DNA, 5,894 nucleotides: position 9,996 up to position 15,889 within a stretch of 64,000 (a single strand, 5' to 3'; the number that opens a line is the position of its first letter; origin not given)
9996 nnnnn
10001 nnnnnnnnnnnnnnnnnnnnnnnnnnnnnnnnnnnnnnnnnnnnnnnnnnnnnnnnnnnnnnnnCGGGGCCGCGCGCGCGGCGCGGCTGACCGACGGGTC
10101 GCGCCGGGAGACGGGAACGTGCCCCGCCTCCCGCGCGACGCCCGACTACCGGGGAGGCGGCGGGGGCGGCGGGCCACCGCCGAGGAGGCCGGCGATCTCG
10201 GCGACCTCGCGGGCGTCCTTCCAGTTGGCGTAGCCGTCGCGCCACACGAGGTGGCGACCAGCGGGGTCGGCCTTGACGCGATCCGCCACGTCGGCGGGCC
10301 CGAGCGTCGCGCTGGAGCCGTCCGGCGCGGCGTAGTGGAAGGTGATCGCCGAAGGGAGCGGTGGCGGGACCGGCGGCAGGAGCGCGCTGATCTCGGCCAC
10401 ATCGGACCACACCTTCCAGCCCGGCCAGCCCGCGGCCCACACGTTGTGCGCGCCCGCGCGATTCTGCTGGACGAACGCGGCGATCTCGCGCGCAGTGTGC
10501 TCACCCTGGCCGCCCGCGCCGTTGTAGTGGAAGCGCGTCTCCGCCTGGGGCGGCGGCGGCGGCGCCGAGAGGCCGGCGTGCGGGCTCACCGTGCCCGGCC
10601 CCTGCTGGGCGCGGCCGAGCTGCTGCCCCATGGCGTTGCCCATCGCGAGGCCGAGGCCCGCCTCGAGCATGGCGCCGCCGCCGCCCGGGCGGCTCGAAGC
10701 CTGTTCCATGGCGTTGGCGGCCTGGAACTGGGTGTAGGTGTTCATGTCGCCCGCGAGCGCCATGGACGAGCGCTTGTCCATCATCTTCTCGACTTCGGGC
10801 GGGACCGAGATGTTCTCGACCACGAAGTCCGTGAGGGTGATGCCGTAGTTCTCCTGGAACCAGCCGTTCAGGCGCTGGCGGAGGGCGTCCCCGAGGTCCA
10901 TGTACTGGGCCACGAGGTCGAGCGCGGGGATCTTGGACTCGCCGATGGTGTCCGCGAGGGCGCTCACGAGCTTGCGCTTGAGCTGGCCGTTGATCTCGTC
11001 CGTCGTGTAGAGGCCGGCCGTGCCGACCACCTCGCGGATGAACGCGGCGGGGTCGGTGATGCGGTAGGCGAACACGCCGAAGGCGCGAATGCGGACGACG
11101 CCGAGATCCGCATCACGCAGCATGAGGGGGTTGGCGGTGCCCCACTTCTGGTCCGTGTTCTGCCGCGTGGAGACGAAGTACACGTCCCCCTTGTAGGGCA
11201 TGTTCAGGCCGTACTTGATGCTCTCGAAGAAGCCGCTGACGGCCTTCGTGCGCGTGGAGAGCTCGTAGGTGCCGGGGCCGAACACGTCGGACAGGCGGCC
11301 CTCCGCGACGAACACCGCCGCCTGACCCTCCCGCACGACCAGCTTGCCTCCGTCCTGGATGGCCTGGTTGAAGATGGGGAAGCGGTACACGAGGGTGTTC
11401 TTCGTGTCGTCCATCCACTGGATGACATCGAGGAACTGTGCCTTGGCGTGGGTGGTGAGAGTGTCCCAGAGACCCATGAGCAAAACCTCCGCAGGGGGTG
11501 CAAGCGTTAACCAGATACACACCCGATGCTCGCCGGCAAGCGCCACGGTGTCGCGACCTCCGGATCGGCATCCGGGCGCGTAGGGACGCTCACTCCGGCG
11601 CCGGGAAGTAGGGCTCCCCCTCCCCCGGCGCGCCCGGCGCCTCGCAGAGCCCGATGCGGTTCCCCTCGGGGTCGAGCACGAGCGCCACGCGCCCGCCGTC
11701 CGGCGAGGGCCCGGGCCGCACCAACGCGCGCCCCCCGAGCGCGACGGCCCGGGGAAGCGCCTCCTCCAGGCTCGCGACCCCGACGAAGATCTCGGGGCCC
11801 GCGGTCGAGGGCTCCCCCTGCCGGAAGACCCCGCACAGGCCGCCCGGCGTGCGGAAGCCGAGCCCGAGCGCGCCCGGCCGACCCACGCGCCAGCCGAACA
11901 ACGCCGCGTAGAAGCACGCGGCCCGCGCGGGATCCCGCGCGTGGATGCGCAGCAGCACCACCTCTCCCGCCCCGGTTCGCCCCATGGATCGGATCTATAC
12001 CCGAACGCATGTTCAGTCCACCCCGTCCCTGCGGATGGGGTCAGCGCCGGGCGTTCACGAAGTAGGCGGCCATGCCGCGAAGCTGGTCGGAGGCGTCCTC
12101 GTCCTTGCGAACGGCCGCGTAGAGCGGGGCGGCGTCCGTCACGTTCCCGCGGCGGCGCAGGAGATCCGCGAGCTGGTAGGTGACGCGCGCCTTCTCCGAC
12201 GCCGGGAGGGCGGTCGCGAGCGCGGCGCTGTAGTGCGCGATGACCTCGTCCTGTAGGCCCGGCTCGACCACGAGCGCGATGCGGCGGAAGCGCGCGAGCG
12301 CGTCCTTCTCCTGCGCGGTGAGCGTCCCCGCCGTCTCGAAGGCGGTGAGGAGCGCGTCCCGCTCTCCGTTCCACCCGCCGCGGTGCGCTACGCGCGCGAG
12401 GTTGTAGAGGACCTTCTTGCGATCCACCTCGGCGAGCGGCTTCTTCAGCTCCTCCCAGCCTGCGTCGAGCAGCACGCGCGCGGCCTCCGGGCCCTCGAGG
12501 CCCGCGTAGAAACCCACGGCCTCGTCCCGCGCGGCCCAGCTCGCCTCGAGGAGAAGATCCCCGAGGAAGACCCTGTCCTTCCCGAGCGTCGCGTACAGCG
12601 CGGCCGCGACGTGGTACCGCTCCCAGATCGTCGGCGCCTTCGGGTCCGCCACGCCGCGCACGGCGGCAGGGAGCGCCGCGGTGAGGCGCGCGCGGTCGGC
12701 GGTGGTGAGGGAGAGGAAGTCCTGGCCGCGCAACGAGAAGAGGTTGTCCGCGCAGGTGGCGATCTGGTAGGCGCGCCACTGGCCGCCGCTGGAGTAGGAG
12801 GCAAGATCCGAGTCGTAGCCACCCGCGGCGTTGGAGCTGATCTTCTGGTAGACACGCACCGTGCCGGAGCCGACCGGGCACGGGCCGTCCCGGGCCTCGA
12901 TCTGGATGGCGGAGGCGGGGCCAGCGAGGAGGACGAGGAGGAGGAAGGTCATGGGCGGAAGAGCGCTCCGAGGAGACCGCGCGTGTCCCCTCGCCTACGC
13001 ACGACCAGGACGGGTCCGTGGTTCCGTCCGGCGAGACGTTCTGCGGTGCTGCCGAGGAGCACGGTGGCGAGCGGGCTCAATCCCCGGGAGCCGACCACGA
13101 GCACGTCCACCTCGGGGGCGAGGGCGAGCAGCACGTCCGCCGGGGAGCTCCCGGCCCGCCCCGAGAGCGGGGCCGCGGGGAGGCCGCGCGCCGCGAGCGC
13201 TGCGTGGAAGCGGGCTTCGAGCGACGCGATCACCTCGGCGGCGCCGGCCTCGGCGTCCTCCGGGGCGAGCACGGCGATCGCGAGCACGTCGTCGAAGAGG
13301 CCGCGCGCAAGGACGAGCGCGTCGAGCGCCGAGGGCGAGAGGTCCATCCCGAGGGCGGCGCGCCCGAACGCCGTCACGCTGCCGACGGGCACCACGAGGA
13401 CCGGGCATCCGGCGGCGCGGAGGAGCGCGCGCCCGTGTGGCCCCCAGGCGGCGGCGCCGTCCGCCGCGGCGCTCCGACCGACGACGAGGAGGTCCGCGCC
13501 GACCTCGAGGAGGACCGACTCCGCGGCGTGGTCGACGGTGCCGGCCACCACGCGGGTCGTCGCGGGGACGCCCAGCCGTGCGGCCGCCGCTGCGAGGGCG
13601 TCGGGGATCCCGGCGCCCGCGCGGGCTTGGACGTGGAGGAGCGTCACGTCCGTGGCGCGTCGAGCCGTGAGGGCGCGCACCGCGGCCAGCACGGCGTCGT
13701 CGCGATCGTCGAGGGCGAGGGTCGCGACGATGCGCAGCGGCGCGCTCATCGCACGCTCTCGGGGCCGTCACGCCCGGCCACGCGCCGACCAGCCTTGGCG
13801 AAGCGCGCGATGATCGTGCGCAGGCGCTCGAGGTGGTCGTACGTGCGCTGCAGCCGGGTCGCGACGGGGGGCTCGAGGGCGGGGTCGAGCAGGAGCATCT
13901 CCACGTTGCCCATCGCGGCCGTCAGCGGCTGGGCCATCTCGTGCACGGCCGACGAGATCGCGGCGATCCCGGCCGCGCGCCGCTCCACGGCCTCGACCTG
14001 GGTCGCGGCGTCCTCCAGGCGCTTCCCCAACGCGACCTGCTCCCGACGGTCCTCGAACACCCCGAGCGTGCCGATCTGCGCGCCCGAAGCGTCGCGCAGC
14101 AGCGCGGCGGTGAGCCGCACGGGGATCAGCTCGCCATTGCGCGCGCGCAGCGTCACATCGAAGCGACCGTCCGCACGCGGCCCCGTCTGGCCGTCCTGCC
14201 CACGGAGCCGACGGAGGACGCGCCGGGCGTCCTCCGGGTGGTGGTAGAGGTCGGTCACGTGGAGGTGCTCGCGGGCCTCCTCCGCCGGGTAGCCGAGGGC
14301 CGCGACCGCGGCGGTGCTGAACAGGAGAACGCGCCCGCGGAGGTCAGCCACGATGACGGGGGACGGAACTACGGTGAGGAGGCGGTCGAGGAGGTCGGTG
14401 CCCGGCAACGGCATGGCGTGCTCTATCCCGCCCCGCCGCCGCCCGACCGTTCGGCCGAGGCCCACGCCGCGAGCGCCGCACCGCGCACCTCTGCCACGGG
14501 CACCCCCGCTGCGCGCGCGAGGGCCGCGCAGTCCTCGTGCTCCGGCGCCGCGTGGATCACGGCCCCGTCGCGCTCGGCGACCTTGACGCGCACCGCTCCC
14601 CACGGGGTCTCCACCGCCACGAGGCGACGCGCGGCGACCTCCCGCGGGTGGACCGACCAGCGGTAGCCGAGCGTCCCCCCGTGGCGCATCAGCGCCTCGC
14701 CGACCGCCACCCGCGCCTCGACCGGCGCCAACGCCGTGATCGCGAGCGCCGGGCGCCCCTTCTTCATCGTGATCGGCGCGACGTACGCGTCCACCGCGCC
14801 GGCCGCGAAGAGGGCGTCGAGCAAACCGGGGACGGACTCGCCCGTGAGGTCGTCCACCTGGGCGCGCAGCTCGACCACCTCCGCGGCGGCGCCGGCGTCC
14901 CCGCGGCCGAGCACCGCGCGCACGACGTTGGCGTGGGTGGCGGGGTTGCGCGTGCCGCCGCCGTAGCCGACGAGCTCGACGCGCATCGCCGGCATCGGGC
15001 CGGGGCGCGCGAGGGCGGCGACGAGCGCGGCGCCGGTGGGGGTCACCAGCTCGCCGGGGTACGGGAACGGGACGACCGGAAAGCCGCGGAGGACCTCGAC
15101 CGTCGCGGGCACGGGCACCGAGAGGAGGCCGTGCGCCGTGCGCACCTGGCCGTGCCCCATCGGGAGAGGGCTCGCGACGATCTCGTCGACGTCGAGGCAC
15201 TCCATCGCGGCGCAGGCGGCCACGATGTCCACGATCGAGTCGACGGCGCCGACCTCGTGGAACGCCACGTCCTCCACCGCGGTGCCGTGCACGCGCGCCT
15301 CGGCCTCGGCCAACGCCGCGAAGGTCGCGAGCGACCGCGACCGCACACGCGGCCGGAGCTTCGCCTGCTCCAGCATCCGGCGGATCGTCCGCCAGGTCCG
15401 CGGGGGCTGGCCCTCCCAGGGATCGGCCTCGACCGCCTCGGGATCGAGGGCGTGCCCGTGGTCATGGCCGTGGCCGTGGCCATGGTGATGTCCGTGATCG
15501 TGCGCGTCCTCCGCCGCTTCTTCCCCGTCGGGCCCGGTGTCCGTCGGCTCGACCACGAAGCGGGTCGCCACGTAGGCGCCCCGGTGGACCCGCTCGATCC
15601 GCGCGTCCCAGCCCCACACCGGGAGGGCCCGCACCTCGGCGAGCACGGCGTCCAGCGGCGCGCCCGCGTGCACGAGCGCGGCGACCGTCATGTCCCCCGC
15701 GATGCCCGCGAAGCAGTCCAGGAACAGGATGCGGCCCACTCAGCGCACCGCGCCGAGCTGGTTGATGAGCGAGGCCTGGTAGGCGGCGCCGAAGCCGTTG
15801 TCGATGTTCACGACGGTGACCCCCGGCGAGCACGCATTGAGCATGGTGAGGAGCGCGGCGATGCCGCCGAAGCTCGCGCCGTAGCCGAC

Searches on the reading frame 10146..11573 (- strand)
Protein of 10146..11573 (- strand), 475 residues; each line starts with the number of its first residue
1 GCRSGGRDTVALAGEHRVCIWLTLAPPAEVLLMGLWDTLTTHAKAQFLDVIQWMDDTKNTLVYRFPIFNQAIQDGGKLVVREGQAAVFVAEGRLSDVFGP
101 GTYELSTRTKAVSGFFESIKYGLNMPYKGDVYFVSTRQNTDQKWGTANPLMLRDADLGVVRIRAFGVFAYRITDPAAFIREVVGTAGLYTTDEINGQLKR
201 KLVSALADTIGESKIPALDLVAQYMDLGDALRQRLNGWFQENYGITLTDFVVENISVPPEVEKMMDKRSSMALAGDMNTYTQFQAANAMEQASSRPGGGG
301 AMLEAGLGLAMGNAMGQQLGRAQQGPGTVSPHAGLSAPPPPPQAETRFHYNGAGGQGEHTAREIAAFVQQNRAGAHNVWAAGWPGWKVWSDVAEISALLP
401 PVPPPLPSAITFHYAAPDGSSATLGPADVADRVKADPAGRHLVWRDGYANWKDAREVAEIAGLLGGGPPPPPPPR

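Call 39: search_protein_families(library=pfam, proteins=[window:10146-11573:-], max_evalue=0.001)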
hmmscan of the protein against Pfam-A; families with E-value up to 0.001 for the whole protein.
window:10146-11573:- (475 aa): 3 families
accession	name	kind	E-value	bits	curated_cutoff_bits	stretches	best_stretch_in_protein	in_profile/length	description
PF13421.11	Band_7_1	-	4.9e-77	258.7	24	1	62-272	1-210/211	SPFH domain-Band 7 family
PF01145.31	Band_7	-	4.7e-16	59.8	23.6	1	79-271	2-161/176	SPFH domain / Band 7 family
PF14237.11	GYF_2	-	2.6e-06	27.5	25.8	0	441-459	31-49/50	GYF domain 2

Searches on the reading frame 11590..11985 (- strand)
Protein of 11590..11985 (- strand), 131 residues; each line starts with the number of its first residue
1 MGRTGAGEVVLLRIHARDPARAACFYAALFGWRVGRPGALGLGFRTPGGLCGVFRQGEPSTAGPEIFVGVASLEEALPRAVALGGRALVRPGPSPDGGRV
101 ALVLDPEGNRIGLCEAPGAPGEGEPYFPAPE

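Call 39: search_protein_families(library=pfam, proteins=[window:11590-11985:-], max_evalue=0.001)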
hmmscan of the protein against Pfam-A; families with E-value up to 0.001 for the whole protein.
window:11590-11985:- (131 aa): 2 families
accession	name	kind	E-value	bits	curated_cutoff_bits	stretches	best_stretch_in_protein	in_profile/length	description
PF18029.7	Glyoxalase_6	-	1.1e-09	39.3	23.6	1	14-113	4-105/106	Glyoxalase-like domain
PF00903.31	Glyoxalase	-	4.9e-06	27.4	20.6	1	14-111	7-119/121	Glyoxalase/Bleomycin resistance protein/Dioxygenase superfamily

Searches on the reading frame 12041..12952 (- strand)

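Call 39: search_protein_families(library=pfam, proteins=[window:12041-12952:-], max_evalue=0.001)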
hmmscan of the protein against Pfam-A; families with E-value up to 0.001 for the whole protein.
window:12041-12952:- (303 aa): 1 family
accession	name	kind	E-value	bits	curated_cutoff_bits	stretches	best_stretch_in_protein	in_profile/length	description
PF12688.13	TPR_5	-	7.4e-05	23.4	24.2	1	221-296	4-81/119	Tetratrico peptide repeat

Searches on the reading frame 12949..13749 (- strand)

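Call 39: search_protein_families(library=pfam, proteins=[window:12949-13749:-], max_evalue=0.001)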
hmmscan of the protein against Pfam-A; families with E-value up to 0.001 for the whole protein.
window:12949-13749:- (266 aa): 1 family
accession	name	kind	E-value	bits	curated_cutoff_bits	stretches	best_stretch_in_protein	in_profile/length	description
PF00582.32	Usp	-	1.3e-16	61.8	24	2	164-251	42-141/141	Universal stress protein family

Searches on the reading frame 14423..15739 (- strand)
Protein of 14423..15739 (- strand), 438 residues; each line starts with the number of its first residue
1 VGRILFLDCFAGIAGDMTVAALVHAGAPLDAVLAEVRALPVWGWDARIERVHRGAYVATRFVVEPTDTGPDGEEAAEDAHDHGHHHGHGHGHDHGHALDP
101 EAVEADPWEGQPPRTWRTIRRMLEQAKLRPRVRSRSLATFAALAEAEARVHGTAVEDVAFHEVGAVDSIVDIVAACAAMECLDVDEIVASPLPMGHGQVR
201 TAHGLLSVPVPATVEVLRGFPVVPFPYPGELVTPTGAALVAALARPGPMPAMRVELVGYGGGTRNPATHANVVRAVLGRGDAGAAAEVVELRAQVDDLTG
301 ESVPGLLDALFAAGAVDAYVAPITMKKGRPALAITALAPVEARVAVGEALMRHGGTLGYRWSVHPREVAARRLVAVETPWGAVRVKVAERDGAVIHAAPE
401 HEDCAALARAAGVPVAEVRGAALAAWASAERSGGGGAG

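Call 39: search_protein_families(library=pfam, proteins=[window:14423-15739:-], max_evalue=0.001)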
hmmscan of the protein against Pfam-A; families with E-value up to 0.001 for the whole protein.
window:14423-15739:- (438 aa): 1 family
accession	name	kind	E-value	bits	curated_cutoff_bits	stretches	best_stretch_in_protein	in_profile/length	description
PF01969.22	Ni_insertion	-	2.6e-124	415.6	22.1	1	5-418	1-374/375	Nickel insertion protein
